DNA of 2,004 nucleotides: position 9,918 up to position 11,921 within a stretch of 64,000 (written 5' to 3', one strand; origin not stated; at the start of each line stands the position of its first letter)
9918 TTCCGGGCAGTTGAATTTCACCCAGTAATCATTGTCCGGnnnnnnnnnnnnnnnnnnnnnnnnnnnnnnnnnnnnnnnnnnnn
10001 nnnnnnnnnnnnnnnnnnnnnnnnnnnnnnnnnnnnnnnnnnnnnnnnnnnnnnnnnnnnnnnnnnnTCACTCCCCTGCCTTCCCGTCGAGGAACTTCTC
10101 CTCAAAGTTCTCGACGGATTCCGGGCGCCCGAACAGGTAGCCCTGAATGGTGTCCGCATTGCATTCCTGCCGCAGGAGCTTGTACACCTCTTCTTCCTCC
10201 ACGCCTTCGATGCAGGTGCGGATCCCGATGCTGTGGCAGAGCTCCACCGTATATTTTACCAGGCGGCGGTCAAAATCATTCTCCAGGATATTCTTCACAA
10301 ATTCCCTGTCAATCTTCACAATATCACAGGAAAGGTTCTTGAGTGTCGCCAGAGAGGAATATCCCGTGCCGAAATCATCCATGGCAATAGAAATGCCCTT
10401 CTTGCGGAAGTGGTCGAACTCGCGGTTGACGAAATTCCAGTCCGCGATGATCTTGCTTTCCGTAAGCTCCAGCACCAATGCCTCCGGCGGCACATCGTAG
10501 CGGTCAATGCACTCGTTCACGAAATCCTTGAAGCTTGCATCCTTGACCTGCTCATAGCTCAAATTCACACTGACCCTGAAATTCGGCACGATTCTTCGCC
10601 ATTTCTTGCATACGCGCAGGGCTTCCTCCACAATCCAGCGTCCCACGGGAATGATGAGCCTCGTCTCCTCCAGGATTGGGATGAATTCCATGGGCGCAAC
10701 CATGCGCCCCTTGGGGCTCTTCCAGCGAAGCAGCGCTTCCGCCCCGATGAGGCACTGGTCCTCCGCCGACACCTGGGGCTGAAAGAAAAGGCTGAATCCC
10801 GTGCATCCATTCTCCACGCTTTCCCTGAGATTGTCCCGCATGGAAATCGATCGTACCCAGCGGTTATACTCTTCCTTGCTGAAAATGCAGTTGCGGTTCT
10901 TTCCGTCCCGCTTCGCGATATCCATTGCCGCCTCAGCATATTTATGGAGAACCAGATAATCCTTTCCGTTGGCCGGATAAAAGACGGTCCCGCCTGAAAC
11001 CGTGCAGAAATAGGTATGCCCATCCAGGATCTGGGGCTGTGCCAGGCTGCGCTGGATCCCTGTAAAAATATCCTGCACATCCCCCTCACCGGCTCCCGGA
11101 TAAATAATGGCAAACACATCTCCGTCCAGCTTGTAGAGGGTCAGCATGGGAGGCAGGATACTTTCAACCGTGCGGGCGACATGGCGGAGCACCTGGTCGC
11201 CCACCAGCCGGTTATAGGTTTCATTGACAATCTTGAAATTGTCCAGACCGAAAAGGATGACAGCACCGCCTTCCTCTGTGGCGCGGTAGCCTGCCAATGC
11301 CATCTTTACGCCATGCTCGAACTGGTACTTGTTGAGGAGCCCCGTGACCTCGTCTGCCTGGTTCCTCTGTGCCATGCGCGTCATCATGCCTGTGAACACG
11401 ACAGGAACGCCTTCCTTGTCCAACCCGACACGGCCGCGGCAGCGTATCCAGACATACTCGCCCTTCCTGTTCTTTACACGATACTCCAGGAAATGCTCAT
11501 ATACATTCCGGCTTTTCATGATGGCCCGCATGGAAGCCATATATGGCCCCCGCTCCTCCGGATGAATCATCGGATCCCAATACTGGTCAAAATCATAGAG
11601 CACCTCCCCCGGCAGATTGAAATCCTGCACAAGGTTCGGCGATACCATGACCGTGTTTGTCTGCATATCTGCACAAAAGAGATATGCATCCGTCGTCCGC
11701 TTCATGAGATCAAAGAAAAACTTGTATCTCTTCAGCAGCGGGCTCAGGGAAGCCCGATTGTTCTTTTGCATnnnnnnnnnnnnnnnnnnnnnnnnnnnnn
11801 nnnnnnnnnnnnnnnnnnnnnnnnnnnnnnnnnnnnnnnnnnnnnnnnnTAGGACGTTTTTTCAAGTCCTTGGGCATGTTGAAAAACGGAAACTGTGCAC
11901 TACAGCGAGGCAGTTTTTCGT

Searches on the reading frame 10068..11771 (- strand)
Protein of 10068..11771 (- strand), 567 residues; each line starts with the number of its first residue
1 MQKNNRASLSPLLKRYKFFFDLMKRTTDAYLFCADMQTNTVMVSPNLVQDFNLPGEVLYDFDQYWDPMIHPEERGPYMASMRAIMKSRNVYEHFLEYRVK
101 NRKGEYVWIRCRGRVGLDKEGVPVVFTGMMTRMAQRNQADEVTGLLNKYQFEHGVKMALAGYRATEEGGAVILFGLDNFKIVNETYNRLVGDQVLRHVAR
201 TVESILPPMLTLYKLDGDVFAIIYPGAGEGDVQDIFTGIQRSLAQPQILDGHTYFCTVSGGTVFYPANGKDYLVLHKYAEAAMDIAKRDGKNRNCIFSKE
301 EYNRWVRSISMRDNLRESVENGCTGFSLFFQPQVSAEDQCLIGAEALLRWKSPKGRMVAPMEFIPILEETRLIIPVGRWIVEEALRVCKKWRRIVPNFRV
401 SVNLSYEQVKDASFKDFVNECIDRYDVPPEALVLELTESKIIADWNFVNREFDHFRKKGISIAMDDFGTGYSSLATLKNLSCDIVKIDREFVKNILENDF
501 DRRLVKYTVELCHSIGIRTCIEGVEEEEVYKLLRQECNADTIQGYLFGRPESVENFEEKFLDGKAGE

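Call 42: search_protein_families(library=pfam, proteins=[window:10068-11771:-], max_evalue=0.00001)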
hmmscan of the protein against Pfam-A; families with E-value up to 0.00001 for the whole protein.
window:10068-11771:- (567 aa): 3 families
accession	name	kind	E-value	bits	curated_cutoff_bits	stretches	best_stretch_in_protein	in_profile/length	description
PF00563.25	EAL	-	3.2e-63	213.7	31.3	1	313-550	2-236/236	EAL domain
PF00990.26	GGDEF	-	2e-23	83.3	23.8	1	139-293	3-161/161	Diguanylate cyclase, GGDEF domain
PF08447.18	PAS_3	-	6.6e-11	42.8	25.6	1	63-129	24-88/89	PAS fold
